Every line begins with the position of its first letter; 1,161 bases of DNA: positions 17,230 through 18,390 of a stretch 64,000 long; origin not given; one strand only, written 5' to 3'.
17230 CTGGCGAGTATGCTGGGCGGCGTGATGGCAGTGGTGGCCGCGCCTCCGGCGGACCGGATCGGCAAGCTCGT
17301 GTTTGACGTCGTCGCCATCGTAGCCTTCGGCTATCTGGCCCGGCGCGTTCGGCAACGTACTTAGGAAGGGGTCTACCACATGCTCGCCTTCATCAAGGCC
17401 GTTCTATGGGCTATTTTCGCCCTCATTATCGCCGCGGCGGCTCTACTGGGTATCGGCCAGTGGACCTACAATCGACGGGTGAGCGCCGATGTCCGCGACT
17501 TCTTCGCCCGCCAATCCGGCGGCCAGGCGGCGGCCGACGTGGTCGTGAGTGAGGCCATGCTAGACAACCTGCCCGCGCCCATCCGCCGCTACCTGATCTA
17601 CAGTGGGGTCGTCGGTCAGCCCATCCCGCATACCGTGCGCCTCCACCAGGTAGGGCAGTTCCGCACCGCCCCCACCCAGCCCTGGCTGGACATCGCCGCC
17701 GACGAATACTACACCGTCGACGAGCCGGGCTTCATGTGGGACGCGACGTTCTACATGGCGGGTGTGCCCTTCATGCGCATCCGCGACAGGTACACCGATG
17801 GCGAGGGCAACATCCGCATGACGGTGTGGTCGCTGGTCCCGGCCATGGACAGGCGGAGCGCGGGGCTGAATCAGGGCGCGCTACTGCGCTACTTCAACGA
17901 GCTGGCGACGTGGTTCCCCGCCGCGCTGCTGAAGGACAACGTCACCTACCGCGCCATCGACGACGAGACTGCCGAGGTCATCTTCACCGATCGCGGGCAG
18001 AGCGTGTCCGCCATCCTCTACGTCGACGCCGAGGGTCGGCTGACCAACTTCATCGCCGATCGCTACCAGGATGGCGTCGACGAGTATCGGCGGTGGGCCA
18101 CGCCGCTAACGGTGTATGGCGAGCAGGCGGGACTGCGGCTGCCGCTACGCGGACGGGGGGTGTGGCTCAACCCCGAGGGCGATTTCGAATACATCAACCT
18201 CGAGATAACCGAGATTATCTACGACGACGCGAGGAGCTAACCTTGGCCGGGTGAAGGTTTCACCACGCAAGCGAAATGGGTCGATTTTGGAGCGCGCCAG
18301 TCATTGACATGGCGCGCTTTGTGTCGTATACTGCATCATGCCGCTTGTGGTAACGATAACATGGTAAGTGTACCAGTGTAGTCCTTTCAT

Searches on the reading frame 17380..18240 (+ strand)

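Call 8: search_protein_families(library=pfam, proteins=[window:17380-18240:+], max_evalue=0.001)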
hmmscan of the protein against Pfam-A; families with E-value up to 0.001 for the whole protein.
window:17380-18240:+ (286 aa): 2 families
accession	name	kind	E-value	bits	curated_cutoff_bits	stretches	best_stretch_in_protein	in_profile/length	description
PF20181.5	DUF6544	-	5.5e-69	232.2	25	1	55-273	2-220/221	Family of unknown function (DUF6544)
PF21900.3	DUF6920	-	4.2e-57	193.7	27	1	62-281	1-222/222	Family of unknown function (DUF6920)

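Call 62: search_protein_families(library=ncbifam, proteins=[window:17380-18240:+], max_evalue=0.00001)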
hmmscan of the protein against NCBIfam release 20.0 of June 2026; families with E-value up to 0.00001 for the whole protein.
window:17380-18240:+ (286 aa): 0 families
